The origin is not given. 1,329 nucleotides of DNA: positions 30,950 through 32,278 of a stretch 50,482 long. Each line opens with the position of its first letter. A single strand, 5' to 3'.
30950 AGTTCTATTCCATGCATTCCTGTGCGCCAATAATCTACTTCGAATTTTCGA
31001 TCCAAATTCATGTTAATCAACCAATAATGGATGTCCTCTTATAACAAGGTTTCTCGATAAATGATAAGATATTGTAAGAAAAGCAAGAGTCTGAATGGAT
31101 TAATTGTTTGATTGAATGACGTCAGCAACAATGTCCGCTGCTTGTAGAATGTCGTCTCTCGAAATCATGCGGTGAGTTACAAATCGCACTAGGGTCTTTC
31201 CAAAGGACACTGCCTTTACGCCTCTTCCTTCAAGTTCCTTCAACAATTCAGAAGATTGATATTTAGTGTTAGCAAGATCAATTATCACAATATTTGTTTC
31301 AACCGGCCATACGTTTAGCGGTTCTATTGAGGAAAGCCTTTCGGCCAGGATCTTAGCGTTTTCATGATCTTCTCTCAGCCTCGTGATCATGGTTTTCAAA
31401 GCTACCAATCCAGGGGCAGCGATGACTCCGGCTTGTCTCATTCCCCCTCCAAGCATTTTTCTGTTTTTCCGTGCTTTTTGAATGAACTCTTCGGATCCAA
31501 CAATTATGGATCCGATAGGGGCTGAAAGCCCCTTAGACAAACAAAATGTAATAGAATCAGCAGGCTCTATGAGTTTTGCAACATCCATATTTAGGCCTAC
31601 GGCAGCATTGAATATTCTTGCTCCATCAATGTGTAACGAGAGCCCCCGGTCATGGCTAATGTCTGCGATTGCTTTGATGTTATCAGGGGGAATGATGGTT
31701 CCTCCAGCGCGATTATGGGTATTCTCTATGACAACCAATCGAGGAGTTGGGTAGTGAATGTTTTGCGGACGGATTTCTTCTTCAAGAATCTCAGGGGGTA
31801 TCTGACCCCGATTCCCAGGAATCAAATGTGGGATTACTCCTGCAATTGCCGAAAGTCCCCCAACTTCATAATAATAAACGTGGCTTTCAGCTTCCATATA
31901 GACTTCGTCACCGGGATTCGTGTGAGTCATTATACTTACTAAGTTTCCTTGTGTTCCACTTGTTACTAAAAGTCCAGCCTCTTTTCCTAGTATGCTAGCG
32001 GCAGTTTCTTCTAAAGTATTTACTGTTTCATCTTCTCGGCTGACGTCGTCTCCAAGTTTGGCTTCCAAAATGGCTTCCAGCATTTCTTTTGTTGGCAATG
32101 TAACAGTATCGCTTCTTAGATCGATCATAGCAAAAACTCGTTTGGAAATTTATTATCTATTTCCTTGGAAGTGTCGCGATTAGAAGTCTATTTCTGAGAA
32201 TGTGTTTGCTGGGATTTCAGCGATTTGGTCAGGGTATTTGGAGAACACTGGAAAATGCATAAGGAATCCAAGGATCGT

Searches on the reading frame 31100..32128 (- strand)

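Call 29: search_protein_families(library=pfam, proteins=[window:31100-32128:-], max_evalue=0.001)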
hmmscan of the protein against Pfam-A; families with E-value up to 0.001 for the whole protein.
window:31100-32128:- (342 aa): 5 families
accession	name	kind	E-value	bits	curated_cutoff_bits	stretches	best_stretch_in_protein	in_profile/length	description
PF01212.27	Beta_elim_lyase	-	4.5e-101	338.4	27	1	3-287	1-287/288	Beta-eliminating lyase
PF00155.27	Aminotran_1_2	-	9.9e-12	45.1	19.7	1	15-297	21-320/361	Aminotransferase class I and II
PF01053.26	Cys_Met_Meta_PP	-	1.5e-05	24.2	27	1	34-267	52-268/381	Cys/Met metabolism PLP-dependent enzyme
PF01041.23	DegT_DnrJ_EryC1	-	4e-05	23.5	19.8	0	15-83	6-74/360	DegT/DnrJ/EryC1/StrS aminotransferase family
PF00266.25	Aminotran_5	-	0.00013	21.5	21.5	1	37-231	46-231/371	Aminotransferase class-V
